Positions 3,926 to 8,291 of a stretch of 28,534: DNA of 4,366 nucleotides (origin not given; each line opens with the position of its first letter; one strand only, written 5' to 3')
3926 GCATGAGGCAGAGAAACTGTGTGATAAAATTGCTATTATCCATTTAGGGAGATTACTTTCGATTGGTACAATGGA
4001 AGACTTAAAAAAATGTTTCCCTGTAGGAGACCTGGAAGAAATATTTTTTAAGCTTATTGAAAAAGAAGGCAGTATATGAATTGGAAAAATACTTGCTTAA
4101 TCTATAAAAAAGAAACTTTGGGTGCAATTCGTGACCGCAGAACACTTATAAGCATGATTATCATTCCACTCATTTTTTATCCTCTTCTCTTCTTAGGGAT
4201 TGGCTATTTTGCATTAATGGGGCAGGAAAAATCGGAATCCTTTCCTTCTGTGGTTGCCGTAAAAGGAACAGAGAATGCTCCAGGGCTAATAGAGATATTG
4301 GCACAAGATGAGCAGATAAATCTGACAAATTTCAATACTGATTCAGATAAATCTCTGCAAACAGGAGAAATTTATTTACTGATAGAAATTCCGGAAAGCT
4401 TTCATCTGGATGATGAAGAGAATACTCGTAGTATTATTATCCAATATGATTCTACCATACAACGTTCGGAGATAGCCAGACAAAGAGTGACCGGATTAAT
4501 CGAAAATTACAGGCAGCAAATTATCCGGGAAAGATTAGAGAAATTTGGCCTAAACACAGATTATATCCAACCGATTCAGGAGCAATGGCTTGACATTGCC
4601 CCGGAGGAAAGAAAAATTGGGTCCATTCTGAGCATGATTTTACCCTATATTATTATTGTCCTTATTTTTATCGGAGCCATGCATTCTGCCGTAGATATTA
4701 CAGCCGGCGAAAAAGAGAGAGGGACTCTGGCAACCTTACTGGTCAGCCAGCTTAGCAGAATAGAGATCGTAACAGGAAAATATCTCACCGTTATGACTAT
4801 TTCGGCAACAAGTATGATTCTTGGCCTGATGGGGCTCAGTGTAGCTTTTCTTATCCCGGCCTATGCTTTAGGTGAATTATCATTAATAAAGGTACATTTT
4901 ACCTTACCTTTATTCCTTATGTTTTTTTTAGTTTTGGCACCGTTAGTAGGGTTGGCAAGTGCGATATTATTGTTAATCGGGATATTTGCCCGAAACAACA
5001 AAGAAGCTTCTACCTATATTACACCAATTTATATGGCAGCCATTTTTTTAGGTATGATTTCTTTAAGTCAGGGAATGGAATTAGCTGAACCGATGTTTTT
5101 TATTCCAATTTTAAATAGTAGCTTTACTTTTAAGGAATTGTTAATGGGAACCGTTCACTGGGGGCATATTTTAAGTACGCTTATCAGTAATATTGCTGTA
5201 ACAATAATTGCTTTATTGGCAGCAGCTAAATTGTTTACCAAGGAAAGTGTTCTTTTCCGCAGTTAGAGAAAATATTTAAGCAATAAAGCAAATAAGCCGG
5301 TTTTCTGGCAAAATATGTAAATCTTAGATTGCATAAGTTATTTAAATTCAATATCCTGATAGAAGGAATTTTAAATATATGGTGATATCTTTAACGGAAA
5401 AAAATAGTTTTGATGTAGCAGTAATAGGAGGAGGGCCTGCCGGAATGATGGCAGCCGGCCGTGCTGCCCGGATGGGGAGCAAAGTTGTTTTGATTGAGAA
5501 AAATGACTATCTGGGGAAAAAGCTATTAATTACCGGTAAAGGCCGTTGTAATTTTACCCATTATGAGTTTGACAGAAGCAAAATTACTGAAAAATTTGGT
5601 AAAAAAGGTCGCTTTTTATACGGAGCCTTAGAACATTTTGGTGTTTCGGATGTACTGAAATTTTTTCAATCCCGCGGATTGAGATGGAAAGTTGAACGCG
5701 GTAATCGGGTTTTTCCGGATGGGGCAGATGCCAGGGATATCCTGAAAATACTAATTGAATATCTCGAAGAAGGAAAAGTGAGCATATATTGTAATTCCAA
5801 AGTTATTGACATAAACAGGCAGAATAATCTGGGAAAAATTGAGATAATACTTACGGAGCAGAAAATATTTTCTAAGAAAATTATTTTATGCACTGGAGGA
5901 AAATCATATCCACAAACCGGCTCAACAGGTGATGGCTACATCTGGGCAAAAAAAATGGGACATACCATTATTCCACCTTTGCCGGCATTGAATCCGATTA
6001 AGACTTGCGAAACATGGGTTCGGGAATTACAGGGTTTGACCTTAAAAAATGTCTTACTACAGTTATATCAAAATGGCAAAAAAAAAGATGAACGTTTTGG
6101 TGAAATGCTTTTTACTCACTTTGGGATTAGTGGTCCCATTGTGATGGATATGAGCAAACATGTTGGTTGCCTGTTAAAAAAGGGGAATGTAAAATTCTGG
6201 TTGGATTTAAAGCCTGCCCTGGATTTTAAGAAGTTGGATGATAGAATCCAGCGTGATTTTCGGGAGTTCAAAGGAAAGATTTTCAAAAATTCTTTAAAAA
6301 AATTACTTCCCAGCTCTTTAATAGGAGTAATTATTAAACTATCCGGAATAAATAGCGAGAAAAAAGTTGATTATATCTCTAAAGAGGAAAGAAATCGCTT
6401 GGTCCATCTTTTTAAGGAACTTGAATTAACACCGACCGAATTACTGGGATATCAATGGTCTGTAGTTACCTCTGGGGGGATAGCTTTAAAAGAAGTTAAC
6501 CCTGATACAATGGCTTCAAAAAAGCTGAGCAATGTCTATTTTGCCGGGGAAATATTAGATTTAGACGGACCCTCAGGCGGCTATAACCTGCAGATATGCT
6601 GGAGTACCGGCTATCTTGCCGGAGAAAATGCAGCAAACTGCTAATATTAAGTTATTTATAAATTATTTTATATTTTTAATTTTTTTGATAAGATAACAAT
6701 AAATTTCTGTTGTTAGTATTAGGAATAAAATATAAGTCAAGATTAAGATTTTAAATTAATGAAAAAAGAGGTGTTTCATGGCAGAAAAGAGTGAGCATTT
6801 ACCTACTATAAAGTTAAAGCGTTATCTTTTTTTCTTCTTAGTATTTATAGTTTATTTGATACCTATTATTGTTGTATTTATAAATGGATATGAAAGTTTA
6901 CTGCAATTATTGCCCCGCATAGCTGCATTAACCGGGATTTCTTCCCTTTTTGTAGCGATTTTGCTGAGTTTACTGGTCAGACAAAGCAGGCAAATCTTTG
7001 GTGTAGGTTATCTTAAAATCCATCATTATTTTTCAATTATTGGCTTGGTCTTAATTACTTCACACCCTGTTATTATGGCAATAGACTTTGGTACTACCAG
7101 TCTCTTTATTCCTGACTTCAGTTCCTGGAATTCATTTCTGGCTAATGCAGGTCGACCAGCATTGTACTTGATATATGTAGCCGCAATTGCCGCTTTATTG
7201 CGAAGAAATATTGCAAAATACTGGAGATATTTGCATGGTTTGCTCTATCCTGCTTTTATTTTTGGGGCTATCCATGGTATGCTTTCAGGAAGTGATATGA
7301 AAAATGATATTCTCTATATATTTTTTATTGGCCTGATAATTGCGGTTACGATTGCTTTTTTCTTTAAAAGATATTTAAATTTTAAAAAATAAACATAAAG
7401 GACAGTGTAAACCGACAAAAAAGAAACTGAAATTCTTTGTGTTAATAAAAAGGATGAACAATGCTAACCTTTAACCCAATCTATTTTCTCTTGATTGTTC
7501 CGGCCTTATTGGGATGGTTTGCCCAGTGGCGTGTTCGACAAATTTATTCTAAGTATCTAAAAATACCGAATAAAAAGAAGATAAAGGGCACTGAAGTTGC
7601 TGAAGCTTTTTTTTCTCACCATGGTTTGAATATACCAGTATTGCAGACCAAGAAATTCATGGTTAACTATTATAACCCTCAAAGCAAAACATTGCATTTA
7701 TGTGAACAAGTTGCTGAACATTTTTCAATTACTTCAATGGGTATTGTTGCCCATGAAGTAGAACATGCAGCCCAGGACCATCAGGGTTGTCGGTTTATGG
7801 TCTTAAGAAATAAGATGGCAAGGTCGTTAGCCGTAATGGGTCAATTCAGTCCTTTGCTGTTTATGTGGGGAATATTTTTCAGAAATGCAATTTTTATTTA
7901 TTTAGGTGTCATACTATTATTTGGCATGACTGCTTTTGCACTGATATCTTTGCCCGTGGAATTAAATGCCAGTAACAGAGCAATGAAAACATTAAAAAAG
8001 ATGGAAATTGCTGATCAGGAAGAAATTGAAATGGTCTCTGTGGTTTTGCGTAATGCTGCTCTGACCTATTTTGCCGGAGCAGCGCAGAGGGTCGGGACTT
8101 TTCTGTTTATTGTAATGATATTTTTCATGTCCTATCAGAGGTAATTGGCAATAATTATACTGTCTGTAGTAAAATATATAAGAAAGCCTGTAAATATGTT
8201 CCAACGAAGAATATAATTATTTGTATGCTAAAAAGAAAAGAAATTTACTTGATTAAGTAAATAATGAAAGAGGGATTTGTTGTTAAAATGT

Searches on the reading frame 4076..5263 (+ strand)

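Call 51: search_protein_families(library=pfam, proteins=[window:4076-5263:+])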
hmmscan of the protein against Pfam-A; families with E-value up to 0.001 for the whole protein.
window:4076-5263:+ (396 aa): 3 families
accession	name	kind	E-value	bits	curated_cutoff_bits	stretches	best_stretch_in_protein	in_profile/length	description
PF12679.13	ABC2_membrane_2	-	6.4e-28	98.2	27.2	1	9-389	3-280/283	ABC-2 family transporter protein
PF12698.13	ABC2_membrane_3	-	8.1e-28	97.9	31.6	1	21-384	1-346/347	ABC-2 family transporter protein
PF01061.29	ABC2_membrane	-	0.0002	21.4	26.9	1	187-326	51-177/211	ABC-2 type transporter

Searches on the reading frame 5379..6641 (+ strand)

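Call 51: search_protein_families(library=pfam, proteins=[window:5379-6641:+])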
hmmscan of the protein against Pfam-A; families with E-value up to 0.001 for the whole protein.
window:5379-6641:+ (421 aa): 13 families
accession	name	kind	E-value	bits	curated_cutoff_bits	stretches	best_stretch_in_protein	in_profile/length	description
PF03486.20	HI0933_like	-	1.4e-83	280.5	50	1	12-416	2-243/244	HI0933-like protein Rossmann domain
PF22780.1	HI0933_like_1st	-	5e-38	131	27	1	202-361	2-163/165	HI0933-like protein barrel and H2TH domain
PF12831.13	FAD_oxidored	-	4.6e-13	49.7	27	1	12-162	1-129/416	FAD dependent oxidoreductase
PF01266.30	DAO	-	7.7e-11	42.5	27.9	1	12-46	1-35/353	FAD dependent oxidoreductase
PF07992.20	Pyr_redox_2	-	1.5e-09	38.2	26.1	1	11-49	1-40/291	Pyridine nucleotide-disulphide oxidoreductase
PF01134.28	GIDA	-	2.1e-09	37.4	22.1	1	12-45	1-35/391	Glucose inhibited division protein A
PF00890.30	FAD_binding_2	-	1.4e-08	34.8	20.4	1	12-46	1-35/414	FAD binding domain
PF00070.33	Pyr_redox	-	1.5e-08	35.5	22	1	13-46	2-35/82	Pyridine nucleotide-disulphide oxidoreductase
PF13738.12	Pyr_redox_3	-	3.8e-06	26.8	30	0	15-43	2-31/305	Pyridine nucleotide-disulphide oxidoreductase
PF13450.12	NAD_binding_8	-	1e-05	26.2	21.9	1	15-46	1-32/68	NAD(P)-binding Rossmann-like domain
PF01494.25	FAD_binding_3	-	3.7e-05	23.6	22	1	11-42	2-33/349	FAD binding domain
PF01262.27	AlaDh_PNT_C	-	0.00018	21.4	23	1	12-44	30-62/214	Alanine dehydrogenase/PNT, C-terminal domain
PF05834.18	Lycopene_cycl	-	0.0008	19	23.4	0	12-43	1-34/380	Lycopene cyclase protein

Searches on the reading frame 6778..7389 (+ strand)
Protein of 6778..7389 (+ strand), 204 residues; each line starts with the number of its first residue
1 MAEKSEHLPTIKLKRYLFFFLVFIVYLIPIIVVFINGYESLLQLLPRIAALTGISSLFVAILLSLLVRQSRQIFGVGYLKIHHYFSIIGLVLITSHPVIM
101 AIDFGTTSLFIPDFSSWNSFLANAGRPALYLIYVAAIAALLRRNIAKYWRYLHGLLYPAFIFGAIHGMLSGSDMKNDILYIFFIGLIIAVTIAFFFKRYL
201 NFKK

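Call 51: search_protein_families(library=pfam, proteins=[window:6778-7389:+])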
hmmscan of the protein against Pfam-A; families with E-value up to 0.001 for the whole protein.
window:6778-7389:+ (204 aa): 2 families
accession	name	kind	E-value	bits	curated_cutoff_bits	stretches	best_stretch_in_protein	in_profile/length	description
PF01794.25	Ferric_reduct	-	1.3e-05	25.7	28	1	52-163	4-120/121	Ferric reductase like transmembrane component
PF10920.14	DUF2705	-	0.00019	21.2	22.4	1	133-203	153-221/225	Protein of unknown function (DUF2705)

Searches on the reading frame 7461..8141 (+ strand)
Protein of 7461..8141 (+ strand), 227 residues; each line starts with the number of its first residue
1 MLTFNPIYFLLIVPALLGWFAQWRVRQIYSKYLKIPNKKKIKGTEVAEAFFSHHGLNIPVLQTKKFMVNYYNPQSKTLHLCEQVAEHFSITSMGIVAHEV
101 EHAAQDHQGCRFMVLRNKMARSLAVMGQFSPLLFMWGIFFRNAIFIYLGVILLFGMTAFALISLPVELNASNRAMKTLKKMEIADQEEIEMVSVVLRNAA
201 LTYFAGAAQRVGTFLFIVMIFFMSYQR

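Call 51: search_protein_families(library=pfam, proteins=[window:7461-8141:+])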
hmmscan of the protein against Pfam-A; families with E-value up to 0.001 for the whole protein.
window:7461-8141:+ (227 aa): 2 families
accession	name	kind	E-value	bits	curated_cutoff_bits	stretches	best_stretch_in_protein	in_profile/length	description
PF04298.18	Zn_peptidase_2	-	6.4e-56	189.8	27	1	8-221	2-217/218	Putative neutral zinc metallopeptidase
PF05213.18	Corona_NS2A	-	0.00043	20.2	23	1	53-102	7-60/267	Coronavirus NS2A protein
